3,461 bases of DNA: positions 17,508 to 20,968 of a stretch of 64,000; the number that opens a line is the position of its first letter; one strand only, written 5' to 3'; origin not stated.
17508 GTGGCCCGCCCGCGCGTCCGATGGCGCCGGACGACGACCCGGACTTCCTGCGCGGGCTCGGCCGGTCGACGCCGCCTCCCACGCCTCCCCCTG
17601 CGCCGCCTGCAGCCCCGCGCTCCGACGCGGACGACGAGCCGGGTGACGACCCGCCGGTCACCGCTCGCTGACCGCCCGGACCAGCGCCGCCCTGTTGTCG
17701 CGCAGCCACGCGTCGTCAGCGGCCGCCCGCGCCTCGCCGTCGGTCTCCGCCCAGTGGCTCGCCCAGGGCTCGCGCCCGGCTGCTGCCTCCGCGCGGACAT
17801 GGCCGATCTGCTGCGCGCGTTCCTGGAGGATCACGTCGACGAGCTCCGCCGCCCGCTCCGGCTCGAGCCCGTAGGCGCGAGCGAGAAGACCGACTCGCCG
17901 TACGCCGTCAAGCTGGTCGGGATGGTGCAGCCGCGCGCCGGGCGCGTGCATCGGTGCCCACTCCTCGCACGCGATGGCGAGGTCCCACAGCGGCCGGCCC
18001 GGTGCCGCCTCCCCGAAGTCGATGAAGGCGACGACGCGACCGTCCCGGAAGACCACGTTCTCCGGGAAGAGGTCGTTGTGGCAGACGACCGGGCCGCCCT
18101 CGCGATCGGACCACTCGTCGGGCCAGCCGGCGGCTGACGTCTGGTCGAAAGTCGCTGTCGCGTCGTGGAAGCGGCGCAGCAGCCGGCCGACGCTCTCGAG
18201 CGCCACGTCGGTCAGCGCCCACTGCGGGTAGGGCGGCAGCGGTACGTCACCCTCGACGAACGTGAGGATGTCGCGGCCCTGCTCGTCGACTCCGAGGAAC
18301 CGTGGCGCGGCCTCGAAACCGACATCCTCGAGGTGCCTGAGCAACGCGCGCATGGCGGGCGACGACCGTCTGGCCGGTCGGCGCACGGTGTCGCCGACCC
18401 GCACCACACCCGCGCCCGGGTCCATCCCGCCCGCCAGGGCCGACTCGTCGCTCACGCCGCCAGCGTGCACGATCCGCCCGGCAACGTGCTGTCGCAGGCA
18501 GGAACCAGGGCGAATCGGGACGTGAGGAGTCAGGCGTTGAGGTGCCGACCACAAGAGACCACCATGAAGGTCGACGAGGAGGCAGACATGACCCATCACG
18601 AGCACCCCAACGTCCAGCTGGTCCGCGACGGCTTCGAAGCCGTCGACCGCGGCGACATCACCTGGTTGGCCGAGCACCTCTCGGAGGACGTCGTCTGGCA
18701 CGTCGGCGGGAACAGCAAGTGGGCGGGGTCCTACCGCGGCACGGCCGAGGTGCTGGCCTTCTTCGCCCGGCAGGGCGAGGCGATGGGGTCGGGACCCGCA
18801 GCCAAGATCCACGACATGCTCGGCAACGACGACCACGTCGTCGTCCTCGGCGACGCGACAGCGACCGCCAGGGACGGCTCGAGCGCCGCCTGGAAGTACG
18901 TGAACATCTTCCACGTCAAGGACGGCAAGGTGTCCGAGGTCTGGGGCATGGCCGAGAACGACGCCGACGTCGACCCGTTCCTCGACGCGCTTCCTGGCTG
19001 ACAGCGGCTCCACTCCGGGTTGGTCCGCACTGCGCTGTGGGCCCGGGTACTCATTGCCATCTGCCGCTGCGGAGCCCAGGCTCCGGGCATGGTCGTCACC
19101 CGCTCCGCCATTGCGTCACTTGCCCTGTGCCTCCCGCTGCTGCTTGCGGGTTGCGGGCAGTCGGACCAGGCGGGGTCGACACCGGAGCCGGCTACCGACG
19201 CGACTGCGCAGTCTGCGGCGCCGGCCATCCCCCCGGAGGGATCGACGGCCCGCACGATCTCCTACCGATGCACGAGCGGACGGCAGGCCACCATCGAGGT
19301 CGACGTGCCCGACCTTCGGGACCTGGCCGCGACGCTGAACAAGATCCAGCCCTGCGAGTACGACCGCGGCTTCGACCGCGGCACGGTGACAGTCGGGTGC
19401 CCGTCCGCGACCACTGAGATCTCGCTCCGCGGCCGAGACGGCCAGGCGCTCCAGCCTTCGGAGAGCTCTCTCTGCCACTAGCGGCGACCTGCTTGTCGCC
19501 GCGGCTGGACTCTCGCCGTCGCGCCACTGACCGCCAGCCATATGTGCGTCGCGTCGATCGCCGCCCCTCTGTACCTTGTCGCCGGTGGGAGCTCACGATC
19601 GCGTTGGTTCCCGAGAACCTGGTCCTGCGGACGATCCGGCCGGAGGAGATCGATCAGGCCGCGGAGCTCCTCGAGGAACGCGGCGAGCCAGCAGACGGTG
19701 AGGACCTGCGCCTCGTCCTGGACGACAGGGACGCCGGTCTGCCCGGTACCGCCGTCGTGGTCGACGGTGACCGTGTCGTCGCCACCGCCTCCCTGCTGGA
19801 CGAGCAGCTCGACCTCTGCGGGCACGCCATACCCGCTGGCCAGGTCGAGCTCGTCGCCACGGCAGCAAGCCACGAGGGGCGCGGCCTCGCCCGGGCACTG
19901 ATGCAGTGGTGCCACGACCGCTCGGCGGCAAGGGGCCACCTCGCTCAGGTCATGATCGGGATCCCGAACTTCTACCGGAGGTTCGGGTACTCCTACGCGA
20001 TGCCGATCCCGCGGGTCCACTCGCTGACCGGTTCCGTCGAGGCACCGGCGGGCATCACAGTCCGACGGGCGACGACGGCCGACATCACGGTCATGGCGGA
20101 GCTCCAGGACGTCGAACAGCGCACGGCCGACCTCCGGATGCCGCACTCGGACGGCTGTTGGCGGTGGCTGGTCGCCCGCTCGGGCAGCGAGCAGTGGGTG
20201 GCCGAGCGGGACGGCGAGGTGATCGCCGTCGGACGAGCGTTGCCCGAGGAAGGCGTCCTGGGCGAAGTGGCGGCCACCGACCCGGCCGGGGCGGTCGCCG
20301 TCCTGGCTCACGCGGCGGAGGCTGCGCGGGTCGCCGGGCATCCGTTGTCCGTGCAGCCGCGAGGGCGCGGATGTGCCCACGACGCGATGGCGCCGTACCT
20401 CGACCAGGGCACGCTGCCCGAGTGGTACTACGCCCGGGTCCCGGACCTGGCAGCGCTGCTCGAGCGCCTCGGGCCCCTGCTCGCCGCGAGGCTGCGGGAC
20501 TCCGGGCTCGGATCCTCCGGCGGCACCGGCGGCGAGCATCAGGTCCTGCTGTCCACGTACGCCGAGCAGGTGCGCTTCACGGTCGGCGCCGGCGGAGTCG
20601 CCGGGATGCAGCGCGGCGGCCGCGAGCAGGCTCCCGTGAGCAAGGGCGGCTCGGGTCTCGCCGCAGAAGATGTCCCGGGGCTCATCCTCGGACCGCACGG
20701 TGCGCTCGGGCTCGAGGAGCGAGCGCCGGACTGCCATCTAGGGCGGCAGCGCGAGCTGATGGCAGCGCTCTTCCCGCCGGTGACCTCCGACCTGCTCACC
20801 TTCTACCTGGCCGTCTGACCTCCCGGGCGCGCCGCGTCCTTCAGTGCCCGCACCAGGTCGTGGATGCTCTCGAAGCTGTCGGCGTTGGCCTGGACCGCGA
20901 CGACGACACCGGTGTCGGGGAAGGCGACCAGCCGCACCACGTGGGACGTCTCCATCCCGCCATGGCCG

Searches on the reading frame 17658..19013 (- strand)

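Call 60: search_protein_families(library=pfam, proteins=[window:17658-19013:-], max_evalue=0.00001)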
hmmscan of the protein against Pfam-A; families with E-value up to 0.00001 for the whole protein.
window:17658-19013:- (451 aa): 1 family
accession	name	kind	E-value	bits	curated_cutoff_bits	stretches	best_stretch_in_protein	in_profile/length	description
PF01636.29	APH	-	6.1e-17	62.6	23.2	1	297-353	162-214/239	Phosphotransferase enzyme family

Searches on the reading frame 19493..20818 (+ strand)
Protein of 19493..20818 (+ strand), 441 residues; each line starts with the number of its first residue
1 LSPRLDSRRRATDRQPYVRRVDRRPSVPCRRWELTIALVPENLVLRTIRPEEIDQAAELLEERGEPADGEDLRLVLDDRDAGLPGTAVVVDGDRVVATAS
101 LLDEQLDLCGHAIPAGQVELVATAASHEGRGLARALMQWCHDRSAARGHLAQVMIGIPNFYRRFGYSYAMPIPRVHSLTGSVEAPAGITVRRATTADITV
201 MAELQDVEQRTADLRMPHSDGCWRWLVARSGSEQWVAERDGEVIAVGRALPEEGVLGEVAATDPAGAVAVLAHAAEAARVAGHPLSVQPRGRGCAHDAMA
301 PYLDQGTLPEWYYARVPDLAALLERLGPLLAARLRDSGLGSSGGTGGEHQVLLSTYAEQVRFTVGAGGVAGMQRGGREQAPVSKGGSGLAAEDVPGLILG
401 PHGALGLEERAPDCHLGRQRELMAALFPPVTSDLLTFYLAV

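Call 60: search_protein_families(library=pfam, proteins=[window:19493-20818:+], max_evalue=0.00001)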
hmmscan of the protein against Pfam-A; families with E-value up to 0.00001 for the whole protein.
window:19493-20818:+ (441 aa): 3 families
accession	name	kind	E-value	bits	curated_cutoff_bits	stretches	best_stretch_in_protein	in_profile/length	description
PF13527.13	Acetyltransf_9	-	2e-18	67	25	1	46-169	3-127/127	Acetyltransferase (GNAT) domain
PF13508.13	Acetyltransf_7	-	9.5e-09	36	27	1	88-167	7-83/84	Acetyltransferase (GNAT) domain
PF00583.31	Acetyltransf_1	-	1.2e-08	35.6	20.7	0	68-166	17-116/116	Acetyltransferase (GNAT) family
